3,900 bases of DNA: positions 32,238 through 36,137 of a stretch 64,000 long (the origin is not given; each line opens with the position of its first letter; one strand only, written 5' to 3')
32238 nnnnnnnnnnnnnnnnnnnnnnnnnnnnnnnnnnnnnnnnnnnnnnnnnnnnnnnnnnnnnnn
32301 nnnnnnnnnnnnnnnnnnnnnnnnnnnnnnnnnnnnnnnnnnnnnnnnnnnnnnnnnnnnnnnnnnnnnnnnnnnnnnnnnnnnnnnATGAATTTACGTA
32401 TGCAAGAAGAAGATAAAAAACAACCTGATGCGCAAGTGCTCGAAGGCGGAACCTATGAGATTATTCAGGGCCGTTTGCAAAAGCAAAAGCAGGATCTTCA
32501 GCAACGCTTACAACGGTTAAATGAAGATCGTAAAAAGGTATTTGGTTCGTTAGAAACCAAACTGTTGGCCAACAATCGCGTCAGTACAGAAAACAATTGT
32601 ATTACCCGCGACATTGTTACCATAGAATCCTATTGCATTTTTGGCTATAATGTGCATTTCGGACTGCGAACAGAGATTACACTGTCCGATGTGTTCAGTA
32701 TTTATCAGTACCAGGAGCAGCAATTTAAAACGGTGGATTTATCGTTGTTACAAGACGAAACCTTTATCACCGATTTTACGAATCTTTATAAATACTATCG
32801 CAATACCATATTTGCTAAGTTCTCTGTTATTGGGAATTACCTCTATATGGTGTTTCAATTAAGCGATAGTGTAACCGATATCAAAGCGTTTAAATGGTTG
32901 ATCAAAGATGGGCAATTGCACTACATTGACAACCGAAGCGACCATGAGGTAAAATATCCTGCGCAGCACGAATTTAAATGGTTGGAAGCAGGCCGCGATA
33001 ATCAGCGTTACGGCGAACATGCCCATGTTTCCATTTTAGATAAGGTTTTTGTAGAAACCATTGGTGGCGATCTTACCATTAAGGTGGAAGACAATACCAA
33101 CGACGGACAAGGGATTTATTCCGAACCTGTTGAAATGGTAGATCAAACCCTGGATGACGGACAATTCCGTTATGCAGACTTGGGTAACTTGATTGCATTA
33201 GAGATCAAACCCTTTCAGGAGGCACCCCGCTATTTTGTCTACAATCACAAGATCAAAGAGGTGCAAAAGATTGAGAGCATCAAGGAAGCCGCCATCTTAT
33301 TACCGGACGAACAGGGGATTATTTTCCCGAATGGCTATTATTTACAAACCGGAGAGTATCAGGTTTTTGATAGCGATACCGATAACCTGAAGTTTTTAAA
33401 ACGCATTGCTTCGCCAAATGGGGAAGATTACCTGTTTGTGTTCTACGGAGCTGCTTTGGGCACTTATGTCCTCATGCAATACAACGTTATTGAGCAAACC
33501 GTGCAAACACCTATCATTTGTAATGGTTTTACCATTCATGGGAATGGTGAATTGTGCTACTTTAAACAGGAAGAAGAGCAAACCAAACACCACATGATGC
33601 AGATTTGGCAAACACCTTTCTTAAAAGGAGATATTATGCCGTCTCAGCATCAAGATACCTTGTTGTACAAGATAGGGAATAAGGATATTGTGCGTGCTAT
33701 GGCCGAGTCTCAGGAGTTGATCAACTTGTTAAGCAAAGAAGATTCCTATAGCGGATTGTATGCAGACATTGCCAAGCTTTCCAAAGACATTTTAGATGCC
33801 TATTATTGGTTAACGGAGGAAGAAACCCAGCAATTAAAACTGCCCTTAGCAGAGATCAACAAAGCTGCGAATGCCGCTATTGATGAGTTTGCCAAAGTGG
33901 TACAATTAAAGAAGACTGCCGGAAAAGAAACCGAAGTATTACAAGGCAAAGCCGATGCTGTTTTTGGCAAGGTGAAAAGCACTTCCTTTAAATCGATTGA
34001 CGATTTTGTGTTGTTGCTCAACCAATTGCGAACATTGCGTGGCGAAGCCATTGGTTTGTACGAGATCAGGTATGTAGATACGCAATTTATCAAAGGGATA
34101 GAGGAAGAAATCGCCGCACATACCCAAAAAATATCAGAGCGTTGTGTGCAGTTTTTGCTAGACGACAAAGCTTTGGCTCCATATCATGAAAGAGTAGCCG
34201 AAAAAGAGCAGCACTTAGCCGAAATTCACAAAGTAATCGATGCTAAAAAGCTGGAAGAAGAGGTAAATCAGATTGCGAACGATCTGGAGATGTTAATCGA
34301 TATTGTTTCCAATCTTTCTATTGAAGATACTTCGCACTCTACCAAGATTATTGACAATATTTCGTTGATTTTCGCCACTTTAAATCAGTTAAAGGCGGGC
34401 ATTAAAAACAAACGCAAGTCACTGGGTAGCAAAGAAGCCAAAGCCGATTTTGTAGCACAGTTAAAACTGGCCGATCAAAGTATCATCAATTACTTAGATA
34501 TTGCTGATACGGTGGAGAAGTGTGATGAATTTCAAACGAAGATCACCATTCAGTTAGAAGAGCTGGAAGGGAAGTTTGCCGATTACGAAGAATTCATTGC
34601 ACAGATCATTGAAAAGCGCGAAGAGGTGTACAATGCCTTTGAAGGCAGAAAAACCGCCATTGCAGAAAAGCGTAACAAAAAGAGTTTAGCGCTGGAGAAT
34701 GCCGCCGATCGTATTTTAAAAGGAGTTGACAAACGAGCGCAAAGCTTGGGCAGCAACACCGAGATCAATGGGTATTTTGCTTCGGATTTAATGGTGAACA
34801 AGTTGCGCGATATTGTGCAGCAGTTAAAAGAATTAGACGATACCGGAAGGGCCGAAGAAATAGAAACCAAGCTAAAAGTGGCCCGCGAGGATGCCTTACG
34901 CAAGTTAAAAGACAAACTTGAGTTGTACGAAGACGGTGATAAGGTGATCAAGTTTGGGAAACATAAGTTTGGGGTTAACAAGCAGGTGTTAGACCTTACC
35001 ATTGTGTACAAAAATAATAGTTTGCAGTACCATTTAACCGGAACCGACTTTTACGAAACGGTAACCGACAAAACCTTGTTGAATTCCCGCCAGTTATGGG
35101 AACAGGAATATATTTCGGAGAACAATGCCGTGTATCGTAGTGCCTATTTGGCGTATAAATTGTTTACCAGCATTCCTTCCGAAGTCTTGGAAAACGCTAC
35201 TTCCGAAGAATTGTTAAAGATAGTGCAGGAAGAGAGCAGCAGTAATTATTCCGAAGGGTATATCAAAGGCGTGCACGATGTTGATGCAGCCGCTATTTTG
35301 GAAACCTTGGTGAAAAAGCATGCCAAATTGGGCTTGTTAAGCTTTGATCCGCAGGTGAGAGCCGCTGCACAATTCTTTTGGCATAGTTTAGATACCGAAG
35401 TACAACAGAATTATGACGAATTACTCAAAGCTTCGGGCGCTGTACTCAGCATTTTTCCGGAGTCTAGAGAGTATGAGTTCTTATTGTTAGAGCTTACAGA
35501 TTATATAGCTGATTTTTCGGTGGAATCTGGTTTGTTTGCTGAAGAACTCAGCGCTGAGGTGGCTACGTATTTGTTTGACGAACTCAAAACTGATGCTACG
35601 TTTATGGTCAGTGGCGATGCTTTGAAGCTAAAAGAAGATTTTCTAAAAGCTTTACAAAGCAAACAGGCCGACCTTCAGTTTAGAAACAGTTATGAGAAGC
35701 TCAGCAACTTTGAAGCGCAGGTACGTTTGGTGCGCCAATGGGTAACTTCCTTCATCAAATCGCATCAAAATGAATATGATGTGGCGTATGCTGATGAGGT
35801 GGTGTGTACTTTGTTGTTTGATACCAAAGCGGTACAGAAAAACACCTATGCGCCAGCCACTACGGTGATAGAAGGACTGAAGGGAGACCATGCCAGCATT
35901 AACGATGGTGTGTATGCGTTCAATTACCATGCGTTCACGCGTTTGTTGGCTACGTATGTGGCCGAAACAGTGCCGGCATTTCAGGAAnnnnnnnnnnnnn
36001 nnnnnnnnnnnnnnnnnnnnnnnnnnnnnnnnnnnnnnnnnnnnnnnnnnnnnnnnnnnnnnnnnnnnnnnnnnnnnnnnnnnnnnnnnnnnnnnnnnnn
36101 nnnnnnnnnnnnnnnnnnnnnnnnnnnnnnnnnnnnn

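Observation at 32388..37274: Architecture of the 1,628-aa protein: single C-terminal AAA_5 module behind an ~800-aa coiled-coil stalk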

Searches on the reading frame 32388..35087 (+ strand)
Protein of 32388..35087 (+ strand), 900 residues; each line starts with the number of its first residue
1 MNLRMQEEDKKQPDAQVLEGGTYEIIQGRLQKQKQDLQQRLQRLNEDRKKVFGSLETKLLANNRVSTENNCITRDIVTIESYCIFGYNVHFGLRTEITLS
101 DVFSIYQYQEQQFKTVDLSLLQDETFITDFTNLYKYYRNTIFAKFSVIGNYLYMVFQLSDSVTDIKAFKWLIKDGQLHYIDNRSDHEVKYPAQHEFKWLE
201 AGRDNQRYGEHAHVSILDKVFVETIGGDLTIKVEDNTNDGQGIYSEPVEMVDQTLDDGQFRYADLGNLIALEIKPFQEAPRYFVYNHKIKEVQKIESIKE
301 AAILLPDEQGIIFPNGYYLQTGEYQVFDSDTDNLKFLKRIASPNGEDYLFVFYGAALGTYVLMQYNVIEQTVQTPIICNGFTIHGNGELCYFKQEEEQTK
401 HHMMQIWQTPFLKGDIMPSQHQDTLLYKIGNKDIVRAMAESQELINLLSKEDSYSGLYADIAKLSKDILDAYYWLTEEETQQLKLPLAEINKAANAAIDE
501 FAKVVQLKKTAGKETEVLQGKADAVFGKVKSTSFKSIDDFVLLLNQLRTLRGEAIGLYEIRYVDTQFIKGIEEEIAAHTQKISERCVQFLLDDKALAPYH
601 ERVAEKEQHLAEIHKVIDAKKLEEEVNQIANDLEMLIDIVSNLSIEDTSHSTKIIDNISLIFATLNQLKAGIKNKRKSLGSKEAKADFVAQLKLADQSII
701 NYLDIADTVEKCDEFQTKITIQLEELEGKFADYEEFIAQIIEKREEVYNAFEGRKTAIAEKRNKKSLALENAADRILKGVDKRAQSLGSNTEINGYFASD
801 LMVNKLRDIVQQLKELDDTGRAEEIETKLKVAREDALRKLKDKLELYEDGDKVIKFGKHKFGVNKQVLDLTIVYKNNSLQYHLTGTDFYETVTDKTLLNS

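Call 55: predict_structure(alignment_id=A5)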
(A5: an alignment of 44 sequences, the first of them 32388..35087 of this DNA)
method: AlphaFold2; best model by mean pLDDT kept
length: 900 residues; sequences in the alignment: 44
mean_pLDDT: 85.1   pTM: 0.59
mean pLDDT of the five models: 85.1, 84.1, 82.6, 82.0, 80.8
residues with pLDDT >= 90: 317; 70-90: 508; 50-70: 54; < 50: 21
segments of 3 or more residues with pLDDT < 50: 1-19
pLDDT, mean of each block of 10 residues (from residue 1): 32 35 83 94 91 84 88 91 89 75 91 89 92 88 93 93 93 92 92 94 86 88 87 65 84 89 94 94 90 92 92 92 84 89 88 91 92 90 91 86 92 67 83 91 89 73 93 91 95 88 82 89 88 85 90 87 85 91 89 87 89 83 88 87 78 86 87 81 80 87 87 90 85 82 89 89 88 89 84 85 90 87 90 86 64 57 58 81 77 77
secondary structure, 60 per line:
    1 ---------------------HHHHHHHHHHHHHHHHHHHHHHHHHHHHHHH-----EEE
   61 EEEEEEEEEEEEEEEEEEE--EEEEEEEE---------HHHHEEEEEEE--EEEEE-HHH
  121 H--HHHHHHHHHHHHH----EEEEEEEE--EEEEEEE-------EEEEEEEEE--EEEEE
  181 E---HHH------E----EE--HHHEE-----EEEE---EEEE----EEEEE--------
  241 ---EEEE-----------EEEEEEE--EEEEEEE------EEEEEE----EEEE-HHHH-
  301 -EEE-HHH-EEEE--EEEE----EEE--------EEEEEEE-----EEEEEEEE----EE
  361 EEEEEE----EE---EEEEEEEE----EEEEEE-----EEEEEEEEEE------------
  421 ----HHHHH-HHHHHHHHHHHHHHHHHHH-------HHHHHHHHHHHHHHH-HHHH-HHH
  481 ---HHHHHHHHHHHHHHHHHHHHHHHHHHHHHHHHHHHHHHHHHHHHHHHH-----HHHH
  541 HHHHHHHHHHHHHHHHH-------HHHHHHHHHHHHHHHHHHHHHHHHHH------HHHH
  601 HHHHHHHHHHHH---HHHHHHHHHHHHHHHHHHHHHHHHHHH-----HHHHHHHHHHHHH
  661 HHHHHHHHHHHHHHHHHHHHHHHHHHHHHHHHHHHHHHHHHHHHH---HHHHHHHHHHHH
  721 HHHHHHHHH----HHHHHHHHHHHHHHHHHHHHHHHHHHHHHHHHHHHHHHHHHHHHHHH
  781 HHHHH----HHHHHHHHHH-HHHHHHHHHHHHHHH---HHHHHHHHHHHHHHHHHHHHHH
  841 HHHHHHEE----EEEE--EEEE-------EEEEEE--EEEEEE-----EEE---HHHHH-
elements in order (helices of 4 or more, strands of 3 or more residues): H22-52 E58-79 E82-89 H99-102 E103-109 E112-116 H118-121 H124-136 E141-148 E151-157 E165-173 E176-181 E213-216 E220-223 E228-232 E244-247 E259-265 E268-274 E281-286 E291-294 H296-299 E302-304 E310-313 E316-319 E324-326 E335-341 E347-354 E359-366 E376-383 E388-393 E399-408 H425-429 H431-449 H457-471 H473-476 H484-531 H537-557 H565-590 H597-612 H616-642 H648-705 H709-729 H734-785 H790-799 H801-815 H819-846 E853-856 E859-862 E870-875 E878-883 E889-891 H895-899

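Call 59: fold_search(model_id=the predicted structure, library=pdb)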
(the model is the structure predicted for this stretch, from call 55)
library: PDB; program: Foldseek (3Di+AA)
matches with E <= 10: 394; with E <= 0.001: 28
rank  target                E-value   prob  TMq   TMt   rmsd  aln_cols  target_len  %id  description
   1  8pu0_A                2.3e-06  1.00  0.16  0.13  15.9       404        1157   10  Cryo-EM structure of human Elp123 in complex with tRNA, desulpho-CoA, 5'-deoxyadenosine and methionine (released 2024-04-17)
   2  8j07_i8               2.6e-06  1.00  0.16  0.11  45.9       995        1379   10  96nm repeat of human respiratory doublet microtubule and associated axonemal complexes (released 2023-07-26)
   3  8xi3_B                1.8e-05  1.00  0.15  0.29  16.1       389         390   10  Structure of mouse SCMC-14-3-3gama complex (released 2024-10-02)
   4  12dl_HA               3.0e-05  1.00  0.16  0.32  16.7       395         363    9  Native structure of the cytoplasmic lattice (CPL) asymmetric unit from mouse MII eggs (released 2026-04-08)
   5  9n73_LI               5.1e-05  0.96  0.11  0.15  33.1       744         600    9  SSU processome maturation and disassembly, State G (released 2025-10-29)
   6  9d5n_CH               9.3e-05  0.63  0.06  0.08  25.0       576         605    9  48-nm doublet microtubule from Trichomonas vaginalis strain G3 (released 2025-05-14)
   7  8glv_DA               1.2e-04  0.90  0.11  0.03  37.5      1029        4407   12  96-nm repeat unit of doublet microtubules from Chlamydomonas reinhardtii flagella (released 2023-05-31)
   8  9e2g_2C               1.4e-04  0.97  0.09  0.12  26.6       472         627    9  Cryo-EM structure of 48 nm repeat of microtubule doublet from T. brucei flagellum (released 2025-03-12)
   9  5tik_B                1.6e-04  1.00  0.15  0.32  17.1       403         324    7  Structural basis for inhibition of erythrocyte invasion by antibodies to Plasmodium falciparum protein CyRPA (released 2017-03-01)
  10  7rro_e                2.0e-04  0.80  0.07  0.09  22.6       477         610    8  Structure of the 48-nm repeat doublet microtubule from bovine tracheal cilia (released 2021-10-27)
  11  7tbk_A5               2.5e-04  0.92  0.13  0.10  36.1      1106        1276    9  Composite structure of the dilated human nuclear pore complex (NPC) symmetric core generated with a 37A in situ cryo- (released 2022-06-15)
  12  8otz_f                2.8e-04  1.00  0.14  0.19  17.0       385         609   10  48-nm repeat of the native axonemal doublet microtubule from bovine sperm (released 2023-11-22)
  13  8b9a_H                2.8e-04  0.89  0.08  0.15  25.0       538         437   10  S. cerevisiae replisome + Ctf4, bound by pol alpha primase. Complex engaged with a fork DNA substrate containing a 60  (released 2023-08-09)
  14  7tbl_A5               3.0e-04  0.91  0.13  0.10  36.1      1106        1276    9  Composite structure of the human nuclear pore complex (NPC) cytoplasmic face generated with a 12A cryo-ET map of the  (released 2022-06-22)
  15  2bkl_A                3.2e-04  1.00  0.15  0.18  23.4       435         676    8  Structural and Mechanistic Analysis of Two Prolyl Endopeptidases: Role of Inter-Domain Dynamics in Catalysis and Speci (released 2005-03-09)
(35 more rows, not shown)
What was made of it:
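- The best Foldseek matches to the N-terminal model include several propellers (call 59).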

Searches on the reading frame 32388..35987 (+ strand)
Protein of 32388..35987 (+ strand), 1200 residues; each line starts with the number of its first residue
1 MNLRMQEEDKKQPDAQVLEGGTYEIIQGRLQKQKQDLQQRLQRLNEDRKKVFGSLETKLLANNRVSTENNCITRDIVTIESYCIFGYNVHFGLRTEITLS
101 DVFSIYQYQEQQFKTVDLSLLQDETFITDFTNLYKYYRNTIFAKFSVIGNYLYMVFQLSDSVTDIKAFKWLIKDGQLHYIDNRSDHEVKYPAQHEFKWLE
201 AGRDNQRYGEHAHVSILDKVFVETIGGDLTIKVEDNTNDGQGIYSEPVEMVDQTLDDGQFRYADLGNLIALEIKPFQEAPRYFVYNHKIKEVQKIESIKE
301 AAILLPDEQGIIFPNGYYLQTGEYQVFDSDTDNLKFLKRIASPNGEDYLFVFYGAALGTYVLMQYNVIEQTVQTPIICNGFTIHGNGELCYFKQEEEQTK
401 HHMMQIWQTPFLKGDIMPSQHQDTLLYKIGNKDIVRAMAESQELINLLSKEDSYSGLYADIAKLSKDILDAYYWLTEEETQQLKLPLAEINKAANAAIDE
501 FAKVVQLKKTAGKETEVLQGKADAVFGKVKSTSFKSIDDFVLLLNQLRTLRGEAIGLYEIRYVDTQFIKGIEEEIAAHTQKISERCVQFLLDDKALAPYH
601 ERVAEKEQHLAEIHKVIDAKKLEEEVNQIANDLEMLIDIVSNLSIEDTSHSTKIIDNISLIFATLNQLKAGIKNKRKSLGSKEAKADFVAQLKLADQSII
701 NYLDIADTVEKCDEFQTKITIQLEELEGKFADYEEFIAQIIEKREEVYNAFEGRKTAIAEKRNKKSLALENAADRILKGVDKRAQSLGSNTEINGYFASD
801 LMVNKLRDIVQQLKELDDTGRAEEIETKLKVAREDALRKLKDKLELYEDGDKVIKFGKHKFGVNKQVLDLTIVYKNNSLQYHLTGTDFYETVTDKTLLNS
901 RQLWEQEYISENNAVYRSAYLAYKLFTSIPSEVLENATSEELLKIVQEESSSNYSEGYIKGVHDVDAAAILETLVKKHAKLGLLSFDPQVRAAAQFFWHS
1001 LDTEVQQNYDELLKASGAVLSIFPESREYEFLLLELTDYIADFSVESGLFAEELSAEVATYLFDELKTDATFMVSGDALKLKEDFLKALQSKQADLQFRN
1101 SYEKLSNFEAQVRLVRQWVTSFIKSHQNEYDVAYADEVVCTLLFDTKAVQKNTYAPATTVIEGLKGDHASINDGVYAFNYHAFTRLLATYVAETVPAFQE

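Call 29: search_protein_representatives(protein=window:32388-35987:+)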
Query: 1200 residues. Proteins with E-value up to 0.001 (for the whole library): 1389; up to 1e-10: 922; up to 1e-30: 415. The best 150 are listed.
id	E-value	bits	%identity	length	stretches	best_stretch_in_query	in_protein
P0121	0.0e+00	1161.1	47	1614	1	14-1198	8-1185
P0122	0.0e+00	1118.5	44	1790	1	17-1199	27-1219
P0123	0.0e+00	1074.6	44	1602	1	18-1198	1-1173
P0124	0.0e+00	1064.9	45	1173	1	16-1138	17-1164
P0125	0.0e+00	1044.6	44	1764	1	16-1199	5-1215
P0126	0.0e+00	1034.5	44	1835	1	17-1199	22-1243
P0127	1.5e-298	1009.7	42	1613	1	13-1198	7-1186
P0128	1.8e-288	976.3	43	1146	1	8-1125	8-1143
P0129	8.9e-288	974.0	42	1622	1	18-1199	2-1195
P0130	2.0e-284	962.9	40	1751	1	15-1198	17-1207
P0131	2.1e-281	952.9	41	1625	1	7-1188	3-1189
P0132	2.2e-281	952.9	41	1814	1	18-1182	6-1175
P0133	2.4e-275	932.9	46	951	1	15-927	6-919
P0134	1.1e-268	910.8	40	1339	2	16-1070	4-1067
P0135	2.2e-268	909.8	39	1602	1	15-1198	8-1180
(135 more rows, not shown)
